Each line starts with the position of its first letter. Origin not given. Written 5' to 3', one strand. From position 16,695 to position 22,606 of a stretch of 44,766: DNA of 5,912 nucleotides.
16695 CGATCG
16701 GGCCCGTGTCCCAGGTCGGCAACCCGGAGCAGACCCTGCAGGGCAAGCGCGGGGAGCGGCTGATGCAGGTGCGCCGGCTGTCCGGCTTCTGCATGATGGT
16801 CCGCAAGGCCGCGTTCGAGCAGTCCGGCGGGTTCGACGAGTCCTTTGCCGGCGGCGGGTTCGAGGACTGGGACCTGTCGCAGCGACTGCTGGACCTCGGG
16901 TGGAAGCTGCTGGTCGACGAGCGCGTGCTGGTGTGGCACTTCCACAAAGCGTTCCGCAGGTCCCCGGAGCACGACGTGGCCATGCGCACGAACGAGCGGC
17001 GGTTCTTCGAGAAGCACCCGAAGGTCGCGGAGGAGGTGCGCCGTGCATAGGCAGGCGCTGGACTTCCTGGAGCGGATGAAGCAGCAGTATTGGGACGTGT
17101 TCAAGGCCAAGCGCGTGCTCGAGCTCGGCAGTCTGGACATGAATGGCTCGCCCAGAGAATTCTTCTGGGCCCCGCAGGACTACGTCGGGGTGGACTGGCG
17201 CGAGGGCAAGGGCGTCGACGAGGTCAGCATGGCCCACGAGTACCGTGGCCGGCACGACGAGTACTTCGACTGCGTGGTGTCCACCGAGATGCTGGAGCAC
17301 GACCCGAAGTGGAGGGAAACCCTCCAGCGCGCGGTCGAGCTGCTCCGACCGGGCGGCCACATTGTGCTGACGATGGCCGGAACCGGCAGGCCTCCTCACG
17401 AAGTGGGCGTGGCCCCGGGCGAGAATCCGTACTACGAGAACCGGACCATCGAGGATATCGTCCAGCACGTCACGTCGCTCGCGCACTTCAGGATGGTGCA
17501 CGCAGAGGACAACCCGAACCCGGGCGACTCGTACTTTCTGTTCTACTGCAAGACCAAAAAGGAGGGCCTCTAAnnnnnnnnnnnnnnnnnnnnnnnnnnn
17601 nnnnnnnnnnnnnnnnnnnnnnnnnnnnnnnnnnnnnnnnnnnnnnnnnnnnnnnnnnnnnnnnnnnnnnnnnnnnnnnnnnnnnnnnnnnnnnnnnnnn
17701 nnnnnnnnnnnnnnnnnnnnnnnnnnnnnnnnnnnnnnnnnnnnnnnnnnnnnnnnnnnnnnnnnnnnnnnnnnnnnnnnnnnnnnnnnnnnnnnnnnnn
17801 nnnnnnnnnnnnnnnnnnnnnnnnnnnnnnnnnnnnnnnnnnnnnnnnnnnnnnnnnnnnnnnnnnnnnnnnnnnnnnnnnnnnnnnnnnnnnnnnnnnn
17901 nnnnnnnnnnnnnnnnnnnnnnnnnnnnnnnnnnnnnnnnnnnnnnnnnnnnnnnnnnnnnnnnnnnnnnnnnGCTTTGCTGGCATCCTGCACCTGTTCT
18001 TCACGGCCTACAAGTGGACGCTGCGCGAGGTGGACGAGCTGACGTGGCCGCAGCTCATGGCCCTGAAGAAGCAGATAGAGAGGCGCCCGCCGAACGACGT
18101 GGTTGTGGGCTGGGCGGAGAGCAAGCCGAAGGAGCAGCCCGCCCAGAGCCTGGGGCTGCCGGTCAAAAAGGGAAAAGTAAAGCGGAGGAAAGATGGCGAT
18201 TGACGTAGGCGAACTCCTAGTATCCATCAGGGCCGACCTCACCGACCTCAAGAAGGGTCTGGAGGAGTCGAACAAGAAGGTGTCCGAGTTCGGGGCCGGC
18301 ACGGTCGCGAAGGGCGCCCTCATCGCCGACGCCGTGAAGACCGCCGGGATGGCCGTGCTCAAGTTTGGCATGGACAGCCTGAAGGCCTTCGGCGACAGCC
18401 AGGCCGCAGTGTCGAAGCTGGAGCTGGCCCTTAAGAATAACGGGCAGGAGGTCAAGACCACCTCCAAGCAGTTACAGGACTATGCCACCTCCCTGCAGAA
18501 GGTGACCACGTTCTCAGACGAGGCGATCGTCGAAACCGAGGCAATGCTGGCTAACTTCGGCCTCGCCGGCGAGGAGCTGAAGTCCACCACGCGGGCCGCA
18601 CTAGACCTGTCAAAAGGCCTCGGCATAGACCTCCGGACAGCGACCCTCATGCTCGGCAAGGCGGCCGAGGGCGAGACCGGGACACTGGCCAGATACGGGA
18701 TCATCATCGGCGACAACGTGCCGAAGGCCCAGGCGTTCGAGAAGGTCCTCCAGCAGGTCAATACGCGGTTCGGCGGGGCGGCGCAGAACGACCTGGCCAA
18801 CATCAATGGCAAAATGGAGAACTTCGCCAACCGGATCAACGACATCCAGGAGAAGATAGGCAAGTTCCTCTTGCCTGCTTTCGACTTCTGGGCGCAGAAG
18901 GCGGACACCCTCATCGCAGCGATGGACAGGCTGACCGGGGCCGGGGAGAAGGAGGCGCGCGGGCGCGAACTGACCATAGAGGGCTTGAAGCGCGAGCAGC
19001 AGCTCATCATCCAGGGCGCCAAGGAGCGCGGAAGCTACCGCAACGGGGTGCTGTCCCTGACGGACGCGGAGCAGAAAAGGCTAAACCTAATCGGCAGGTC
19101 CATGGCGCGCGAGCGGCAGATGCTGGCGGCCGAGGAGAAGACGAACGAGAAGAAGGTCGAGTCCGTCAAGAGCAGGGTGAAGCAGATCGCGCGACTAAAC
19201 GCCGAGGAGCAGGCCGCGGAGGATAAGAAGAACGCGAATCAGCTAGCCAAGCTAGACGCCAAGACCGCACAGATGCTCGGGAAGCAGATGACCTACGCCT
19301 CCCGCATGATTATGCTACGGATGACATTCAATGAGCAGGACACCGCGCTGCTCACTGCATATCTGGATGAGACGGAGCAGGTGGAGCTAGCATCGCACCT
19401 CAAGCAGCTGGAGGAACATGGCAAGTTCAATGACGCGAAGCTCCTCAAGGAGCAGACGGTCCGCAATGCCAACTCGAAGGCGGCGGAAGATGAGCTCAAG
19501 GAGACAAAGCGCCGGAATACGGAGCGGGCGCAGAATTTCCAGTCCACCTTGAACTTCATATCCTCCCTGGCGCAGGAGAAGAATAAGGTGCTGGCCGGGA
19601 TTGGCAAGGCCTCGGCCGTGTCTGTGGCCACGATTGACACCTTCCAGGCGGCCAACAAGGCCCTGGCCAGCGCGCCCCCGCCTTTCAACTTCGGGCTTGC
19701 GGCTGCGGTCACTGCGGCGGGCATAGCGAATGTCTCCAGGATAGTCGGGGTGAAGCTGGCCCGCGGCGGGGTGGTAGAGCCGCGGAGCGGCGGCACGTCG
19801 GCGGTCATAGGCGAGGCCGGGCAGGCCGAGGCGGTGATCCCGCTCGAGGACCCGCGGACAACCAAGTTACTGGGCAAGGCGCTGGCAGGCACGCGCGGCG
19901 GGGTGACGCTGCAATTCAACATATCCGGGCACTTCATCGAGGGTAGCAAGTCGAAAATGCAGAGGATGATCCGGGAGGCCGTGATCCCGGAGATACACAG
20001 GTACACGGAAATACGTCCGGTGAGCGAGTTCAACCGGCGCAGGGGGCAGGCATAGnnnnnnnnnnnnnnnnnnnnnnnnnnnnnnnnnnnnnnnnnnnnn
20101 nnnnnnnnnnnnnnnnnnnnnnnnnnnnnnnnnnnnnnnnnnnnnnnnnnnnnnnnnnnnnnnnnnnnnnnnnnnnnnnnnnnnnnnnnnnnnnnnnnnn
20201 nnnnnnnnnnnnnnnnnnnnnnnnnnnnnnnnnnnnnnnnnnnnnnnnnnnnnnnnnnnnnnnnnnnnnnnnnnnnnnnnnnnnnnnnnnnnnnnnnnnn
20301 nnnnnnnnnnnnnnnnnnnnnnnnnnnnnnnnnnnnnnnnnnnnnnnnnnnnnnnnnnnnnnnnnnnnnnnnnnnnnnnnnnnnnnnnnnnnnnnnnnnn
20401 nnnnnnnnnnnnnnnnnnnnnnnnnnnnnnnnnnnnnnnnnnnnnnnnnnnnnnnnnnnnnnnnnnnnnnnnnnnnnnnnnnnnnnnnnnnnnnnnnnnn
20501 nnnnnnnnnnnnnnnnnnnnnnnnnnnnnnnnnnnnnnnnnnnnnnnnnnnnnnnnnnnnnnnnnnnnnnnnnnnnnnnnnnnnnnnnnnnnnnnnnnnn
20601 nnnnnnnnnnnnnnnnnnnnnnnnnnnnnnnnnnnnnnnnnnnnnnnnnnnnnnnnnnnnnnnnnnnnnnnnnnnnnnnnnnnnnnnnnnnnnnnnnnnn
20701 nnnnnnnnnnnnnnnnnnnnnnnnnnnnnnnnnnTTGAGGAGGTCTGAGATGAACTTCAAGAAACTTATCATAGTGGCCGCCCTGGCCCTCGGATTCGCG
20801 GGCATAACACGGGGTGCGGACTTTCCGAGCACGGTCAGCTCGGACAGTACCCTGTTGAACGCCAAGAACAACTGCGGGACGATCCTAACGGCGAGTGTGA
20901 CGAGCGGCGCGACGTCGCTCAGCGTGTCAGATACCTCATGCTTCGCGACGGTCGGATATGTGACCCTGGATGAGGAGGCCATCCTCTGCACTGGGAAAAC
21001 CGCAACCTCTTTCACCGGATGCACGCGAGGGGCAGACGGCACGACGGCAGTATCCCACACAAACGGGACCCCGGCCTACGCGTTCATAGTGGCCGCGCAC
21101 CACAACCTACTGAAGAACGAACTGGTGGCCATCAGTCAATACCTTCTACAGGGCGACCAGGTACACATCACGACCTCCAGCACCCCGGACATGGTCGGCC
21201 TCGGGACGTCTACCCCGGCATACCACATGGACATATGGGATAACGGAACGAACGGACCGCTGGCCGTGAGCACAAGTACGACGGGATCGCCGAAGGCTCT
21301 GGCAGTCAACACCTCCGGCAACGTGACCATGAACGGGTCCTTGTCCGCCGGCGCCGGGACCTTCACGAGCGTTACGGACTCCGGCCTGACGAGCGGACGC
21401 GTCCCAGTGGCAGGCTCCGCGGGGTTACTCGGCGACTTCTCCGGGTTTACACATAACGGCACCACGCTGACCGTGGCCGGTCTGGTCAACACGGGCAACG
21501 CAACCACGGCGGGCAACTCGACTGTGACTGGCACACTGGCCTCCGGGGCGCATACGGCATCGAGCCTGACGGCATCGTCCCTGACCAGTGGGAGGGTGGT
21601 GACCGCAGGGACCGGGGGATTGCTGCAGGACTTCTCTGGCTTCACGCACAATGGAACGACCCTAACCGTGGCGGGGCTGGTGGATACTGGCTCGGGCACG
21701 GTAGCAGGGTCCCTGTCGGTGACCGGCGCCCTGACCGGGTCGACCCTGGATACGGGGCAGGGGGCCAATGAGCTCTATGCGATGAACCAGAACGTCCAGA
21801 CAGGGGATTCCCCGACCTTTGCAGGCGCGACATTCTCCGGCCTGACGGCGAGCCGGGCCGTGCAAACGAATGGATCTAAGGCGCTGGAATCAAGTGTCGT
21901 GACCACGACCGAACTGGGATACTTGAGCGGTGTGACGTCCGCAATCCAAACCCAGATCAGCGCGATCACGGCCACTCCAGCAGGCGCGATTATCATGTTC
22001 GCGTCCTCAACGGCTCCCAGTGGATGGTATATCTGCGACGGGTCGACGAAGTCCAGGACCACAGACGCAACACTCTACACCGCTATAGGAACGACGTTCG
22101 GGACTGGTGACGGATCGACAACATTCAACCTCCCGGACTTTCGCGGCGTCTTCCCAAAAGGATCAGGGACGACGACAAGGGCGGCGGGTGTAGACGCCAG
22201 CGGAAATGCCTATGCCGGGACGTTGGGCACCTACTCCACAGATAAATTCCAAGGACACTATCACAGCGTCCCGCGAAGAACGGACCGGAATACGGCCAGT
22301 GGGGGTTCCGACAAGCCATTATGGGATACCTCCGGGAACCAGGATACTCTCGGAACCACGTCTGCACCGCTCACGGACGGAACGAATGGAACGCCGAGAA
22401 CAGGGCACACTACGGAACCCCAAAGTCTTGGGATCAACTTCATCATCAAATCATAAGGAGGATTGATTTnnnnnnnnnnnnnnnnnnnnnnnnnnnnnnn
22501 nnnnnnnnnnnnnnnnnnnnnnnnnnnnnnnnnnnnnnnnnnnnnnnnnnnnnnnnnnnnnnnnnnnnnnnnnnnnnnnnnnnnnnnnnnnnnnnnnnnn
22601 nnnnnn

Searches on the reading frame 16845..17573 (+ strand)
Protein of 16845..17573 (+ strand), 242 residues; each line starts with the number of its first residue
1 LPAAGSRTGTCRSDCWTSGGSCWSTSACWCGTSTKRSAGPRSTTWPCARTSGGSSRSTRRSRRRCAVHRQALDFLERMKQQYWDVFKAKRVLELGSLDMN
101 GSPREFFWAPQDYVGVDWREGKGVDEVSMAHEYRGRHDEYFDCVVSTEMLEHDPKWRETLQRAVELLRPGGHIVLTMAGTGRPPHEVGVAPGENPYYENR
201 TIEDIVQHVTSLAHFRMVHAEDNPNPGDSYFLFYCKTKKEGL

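Call 11: search_protein_families(library=pfam, proteins=[window:16845-17573:+], max_evalue=0.01)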
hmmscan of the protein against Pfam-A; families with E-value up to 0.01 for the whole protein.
window:16845-17573:+ (242 aa): 5 families
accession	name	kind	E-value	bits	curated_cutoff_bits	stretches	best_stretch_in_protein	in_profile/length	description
PF13489.12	Methyltransf_23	-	2.9e-09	37.3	27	1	86-178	21-119/164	Methyltransferase domain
PF08241.18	Methyltransf_11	-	4.7e-06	27.6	21.2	1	137-175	57-95/95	Methyltransferase domain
PF08242.18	Methyltransf_12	-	2.5e-05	25.4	30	1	136-173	60-98/98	Methyltransferase domain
PF13649.12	Methyltransf_25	-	0.0004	21.4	27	1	137-171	61-97/97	Methyltransferase domain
PF13847.12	Methyltransf_31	-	0.0069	16.5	27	0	138-177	72-111/145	Methyltransferase domain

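Call 13: search_protein_families(library=ncbifam, proteins=[window:16845-17573:+], max_evalue=0.01)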
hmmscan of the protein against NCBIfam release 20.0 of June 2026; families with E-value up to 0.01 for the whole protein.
window:16845-17573:+ (242 aa): 1 family
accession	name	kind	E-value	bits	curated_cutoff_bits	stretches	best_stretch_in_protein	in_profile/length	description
TIGR01983.1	UbiG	equivalog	1.6e-05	24.3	102.95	1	132-176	108-152/228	bifunctional 2-polyprenyl-6-hydroxyphenol methylase/3-demethylubiquinol 3-O-methyltransferase UbiG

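Call 72: search_protein_families(library=phrogs, proteins=[window:16845-17573:+], max_evalue=0.001)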
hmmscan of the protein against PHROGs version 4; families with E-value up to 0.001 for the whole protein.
window:16845-17573:+ (242 aa): 1 family
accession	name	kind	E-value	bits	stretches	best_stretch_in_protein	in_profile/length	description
phrog_32762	-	other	3.2e-29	103.4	1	67-231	2-174/180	SAM-dependent methyltransferase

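Call 73: search_solved_structures(query=window:16845-17573:+, max_evalue=0.01)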
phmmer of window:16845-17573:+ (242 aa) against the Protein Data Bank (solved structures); distinct sequences matched with E-value up to 0.01: 4.
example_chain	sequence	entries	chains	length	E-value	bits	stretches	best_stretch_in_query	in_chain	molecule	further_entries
4kdr_A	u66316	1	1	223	0.0019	21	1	124-178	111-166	3-demethylubiquinone-9 3-methyltransferase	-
5dpm_A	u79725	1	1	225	0.002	21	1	124-178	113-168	Ubiquinone biosynthesis O-methyltransferase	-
4kdc_A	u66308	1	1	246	0.0038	20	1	124-176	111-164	3-demethylubiquinone-9 3-methyltransferase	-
4ine_A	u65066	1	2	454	0.0094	18.7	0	137-182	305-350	Protein PMT-2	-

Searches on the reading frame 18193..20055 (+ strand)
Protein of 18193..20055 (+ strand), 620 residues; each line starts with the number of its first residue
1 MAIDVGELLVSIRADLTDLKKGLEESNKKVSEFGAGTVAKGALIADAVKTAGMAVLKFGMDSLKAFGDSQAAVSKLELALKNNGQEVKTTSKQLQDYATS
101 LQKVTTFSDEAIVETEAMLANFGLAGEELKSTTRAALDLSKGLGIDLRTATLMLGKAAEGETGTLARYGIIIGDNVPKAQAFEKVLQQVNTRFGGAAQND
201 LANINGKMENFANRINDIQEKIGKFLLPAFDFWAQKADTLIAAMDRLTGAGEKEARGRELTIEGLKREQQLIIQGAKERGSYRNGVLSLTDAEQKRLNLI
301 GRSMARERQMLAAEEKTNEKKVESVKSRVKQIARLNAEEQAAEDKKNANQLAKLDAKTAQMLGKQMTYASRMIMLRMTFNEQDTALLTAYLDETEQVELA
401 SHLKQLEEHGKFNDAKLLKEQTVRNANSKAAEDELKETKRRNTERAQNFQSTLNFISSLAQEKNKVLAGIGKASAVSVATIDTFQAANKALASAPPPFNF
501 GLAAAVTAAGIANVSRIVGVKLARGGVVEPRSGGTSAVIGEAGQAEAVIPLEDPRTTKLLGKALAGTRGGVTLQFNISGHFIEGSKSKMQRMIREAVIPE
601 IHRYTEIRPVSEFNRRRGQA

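Call 8: search_protein_families(library=pfam, proteins=[window:18193-20055:+], max_evalue=0.01)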
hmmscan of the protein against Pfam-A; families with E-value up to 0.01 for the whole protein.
window:18193-20055:+ (620 aa): 2 families
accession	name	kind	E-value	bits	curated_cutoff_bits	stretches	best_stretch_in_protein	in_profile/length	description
PF06825.17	HSBP1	-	0.0023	18.2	28.6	1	180-223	5-44/51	Heat shock factor binding protein 1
PF06791.18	TMP_2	-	0.0073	16.5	30.2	1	34-158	54-182/208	Prophage tail length tape measure protein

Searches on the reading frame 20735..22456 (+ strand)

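Call 11: search_protein_families(library=pfam, proteins=[window:20735-22456:+], max_evalue=0.01)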
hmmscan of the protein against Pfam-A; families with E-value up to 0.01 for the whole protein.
window:20735-22456:+ (573 aa): 1 family
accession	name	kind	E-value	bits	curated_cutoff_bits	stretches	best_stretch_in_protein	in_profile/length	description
PF07484.17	Collar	-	9.5e-24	83.6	24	1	417-474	1-57/57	Phage Tail Collar Domain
